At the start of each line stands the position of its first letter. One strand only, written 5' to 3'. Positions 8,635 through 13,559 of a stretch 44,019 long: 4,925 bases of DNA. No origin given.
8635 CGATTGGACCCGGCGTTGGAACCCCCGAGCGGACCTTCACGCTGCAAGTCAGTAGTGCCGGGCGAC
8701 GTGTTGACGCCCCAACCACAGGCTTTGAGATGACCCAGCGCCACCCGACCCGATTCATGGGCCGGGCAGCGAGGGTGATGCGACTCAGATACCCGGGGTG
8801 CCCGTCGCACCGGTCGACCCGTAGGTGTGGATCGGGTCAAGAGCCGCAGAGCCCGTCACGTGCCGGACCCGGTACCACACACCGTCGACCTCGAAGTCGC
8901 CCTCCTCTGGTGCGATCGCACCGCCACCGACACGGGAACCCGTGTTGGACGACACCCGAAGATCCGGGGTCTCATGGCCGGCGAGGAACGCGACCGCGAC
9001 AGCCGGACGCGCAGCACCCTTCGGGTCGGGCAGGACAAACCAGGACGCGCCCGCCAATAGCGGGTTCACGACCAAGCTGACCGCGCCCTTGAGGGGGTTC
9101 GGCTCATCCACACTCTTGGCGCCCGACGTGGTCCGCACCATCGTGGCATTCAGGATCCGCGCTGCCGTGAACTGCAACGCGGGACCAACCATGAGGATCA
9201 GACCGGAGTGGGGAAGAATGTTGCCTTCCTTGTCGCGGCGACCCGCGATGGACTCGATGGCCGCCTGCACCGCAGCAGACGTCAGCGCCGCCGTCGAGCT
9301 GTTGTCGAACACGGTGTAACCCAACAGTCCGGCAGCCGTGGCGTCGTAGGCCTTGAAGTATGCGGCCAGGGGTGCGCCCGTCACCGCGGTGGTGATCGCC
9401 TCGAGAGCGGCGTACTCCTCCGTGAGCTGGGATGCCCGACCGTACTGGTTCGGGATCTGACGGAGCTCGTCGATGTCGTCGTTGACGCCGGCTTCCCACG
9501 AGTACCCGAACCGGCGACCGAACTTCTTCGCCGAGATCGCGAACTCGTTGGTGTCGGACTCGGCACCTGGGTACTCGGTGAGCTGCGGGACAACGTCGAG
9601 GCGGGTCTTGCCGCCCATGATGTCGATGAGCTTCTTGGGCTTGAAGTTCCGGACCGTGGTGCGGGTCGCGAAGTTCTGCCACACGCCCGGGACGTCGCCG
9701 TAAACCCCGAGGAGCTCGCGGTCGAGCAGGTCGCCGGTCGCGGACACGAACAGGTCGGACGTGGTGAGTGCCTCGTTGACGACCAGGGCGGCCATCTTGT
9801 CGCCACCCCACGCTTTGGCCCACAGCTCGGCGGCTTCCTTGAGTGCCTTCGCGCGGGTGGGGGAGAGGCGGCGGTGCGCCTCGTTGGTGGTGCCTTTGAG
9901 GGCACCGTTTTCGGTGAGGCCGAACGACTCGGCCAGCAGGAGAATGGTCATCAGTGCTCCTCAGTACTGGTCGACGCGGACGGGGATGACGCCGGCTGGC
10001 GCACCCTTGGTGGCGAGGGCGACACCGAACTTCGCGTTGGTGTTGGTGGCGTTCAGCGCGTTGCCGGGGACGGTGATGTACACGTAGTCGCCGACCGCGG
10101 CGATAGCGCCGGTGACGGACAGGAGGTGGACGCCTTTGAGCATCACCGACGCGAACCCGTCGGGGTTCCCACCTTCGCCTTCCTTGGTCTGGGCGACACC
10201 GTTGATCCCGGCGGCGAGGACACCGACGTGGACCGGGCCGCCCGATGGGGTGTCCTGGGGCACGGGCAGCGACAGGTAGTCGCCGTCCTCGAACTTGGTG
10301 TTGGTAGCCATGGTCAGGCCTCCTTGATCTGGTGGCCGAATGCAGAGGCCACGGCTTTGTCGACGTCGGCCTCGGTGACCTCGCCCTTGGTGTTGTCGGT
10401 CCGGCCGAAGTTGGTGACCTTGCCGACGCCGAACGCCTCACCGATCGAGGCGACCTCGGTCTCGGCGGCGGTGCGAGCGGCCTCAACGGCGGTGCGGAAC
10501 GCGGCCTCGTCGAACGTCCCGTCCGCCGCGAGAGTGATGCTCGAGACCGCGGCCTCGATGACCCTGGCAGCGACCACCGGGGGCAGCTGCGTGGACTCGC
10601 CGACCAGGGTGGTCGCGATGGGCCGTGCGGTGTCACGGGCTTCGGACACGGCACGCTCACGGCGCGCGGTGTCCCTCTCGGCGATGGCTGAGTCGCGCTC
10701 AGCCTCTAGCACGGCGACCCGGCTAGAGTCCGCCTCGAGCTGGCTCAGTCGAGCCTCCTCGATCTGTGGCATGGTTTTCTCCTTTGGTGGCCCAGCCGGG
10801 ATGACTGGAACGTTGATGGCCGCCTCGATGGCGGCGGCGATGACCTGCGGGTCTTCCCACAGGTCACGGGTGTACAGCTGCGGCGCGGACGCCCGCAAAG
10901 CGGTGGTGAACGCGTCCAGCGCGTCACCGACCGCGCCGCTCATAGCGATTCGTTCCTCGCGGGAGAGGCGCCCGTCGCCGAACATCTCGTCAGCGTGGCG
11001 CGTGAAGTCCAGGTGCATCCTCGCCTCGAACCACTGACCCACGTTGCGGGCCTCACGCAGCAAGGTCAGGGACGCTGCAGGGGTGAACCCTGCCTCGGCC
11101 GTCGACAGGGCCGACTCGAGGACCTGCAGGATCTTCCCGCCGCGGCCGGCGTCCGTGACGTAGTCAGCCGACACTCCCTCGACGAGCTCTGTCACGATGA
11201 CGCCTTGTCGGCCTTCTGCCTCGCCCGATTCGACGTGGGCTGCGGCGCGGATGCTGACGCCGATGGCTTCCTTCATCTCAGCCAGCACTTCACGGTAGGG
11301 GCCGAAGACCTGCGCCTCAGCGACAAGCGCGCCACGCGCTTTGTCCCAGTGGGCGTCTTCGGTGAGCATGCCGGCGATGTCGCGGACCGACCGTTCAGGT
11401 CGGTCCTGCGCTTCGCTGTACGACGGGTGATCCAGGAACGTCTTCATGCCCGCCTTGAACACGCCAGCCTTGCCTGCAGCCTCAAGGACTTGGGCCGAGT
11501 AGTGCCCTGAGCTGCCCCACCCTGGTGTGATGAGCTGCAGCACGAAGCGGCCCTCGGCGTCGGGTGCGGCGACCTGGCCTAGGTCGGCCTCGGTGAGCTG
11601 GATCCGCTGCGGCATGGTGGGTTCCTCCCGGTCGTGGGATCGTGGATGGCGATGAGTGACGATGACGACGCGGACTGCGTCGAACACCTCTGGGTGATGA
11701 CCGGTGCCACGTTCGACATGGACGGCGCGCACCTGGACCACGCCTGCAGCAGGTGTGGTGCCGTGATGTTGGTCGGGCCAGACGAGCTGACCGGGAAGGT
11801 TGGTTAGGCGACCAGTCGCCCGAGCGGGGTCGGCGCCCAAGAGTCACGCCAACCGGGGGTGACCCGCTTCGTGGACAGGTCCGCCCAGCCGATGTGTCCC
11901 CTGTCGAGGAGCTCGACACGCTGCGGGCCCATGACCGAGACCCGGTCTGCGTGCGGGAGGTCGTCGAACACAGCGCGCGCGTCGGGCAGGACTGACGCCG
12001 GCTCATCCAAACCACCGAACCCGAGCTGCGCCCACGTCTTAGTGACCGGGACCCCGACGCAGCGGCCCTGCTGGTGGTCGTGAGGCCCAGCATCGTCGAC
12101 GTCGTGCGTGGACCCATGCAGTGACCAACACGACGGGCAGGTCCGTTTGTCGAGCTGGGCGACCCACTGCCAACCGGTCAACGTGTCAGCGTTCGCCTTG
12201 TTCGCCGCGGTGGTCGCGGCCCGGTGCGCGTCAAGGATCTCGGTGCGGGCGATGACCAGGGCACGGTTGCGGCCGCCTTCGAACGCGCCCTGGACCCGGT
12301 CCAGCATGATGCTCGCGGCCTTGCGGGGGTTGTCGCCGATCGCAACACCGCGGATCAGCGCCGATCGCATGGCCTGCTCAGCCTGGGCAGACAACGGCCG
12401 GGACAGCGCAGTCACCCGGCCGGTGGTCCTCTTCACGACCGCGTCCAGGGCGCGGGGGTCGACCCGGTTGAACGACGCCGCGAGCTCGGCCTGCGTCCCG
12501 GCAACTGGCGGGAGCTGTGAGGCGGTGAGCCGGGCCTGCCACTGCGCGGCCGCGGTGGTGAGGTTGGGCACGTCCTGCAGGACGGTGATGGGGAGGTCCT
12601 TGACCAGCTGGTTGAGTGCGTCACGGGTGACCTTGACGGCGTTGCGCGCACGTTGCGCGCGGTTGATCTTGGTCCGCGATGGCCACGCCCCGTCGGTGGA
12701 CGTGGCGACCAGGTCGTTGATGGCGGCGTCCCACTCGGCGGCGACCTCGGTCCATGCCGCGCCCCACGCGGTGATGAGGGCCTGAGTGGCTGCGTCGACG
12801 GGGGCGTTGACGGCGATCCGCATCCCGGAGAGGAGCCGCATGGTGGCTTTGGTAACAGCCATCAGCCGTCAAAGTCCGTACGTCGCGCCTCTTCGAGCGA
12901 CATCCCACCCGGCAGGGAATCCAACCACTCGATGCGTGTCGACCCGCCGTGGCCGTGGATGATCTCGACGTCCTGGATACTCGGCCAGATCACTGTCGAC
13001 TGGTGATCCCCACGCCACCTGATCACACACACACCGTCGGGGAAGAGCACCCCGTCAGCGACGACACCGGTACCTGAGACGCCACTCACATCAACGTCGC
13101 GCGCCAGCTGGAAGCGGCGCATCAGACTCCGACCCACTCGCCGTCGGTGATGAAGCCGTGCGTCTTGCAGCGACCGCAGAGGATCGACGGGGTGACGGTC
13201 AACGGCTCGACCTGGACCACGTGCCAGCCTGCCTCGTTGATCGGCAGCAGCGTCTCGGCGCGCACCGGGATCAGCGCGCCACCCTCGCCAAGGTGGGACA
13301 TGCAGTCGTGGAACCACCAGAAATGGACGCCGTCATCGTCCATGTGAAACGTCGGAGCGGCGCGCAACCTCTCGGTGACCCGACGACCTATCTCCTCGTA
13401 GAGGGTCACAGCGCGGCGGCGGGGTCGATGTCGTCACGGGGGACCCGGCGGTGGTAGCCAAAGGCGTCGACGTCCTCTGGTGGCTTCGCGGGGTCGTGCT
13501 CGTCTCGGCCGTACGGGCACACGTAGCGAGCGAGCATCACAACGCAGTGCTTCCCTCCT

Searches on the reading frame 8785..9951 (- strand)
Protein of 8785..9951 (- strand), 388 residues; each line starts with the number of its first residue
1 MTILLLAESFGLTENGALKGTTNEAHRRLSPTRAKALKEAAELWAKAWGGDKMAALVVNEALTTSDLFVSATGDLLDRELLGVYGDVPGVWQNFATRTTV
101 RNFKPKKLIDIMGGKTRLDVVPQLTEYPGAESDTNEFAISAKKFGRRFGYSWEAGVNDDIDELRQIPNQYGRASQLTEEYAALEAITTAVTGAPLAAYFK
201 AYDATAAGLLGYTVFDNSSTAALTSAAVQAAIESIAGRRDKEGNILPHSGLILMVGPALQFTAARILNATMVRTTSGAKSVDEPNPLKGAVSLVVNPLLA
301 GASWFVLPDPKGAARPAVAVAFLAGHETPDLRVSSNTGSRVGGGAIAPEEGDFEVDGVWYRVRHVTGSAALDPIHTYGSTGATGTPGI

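Call 7: search_protein_families(library=phrogs, proteins=[window:8785-9951:-], max_evalue=0.001)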
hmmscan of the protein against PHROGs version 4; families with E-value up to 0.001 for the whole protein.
window:8785-9951:- (388 aa): 4 families
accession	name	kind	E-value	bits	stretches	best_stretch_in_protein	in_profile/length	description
phrog_133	-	head and packaging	3e-42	146.1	1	27-378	338-664/668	head maturation protease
phrog_4523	-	head and packaging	8.6e-31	108.3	1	57-372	350-634/644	major head and protease protein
phrog_29592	-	unknown function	1.7e-12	47.4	1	58-372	586-881/893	-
phrog_371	-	head and packaging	0.00028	21.2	1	217-299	229-303/303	major head protein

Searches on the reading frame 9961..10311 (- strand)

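Call 7: search_protein_families(library=phrogs, proteins=[window:9961-10311:-], max_evalue=0.001)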
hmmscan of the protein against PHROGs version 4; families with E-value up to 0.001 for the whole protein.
window:9961-10311:- (116 aa): 1 family
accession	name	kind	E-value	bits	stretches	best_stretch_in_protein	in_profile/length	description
phrog_122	-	head and packaging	2.8e-08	34.8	1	7-114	6-108/109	head decoration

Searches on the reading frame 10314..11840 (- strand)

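Call 7: search_protein_families(library=phrogs, proteins=[window:10314-11840:-], max_evalue=0.001)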
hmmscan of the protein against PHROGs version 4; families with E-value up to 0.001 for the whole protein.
window:10314-11840:- (508 aa): 1 family
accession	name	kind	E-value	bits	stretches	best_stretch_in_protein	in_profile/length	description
phrog_15531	-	head and packaging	4.7e-25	89.9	1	88-246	13-170/324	head maturation protease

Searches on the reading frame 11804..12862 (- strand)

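Call 7: search_protein_families(library=phrogs, proteins=[window:11804-12862:-], max_evalue=0.001)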
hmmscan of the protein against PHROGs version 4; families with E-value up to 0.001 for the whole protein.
window:11804-12862:- (352 aa): 15 families
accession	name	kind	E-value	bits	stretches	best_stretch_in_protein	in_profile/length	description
phrog_241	-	head and packaging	1.1e-15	58.7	1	76-298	75-283/679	head morphogenesis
phrog_595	-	head and packaging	4.2e-15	57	1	125-277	147-301/513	head maturation protease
phrog_6577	-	unknown function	1.1e-14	54.7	1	151-280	105-236/1066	-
phrog_115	-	head and packaging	1.1e-13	52.3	1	128-277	171-321/665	minor head protein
phrog_2468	-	head and packaging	4e-13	50.5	1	117-257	108-240/303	head morphogenesis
phrog_7625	-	head and packaging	1.9e-09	38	1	126-283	93-258/504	head morphogenesis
phrog_2662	-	head and packaging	2.6e-09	37.2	1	68-258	485-680/717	portal protein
phrog_21789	-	head and packaging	6.8e-09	35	1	93-273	79-259/1195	virion structural protein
phrog_2841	-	head and packaging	8.5e-09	36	1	163-276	197-309/525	minor head protein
phrog_3517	-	head and packaging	1.7e-08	35.2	1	193-257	227-296/371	head morphogenesis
phrog_4728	-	head and packaging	3.6e-08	33.6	1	165-279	188-305/591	head morphogenesis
phrog_758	-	head and packaging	6.9e-07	29.8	1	157-242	170-248/326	head morphogenesis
phrog_1657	-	head and packaging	7.2e-06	26.5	1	77-276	70-301/337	head morphogenesis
phrog_220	-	head and packaging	0.00011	21.4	1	196-258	983-1045/1338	minor head protein and DNA pilot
phrog_19443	-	head and packaging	0.00014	21.5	1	111-262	116-261/579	minor head protein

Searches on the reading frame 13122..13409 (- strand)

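Call 114: search_protein_families(library=pfam, proteins=[window:13122-13409:-], max_evalue=0.01)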
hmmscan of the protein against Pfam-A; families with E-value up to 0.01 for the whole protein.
window:13122-13409:- (95 aa): 1 family
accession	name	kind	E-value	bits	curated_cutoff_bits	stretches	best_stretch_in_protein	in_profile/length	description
PF20137.4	DUF6527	-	7.2e-05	23.1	23.6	1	54-93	16-61/63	Family of unknown function (DUF6527)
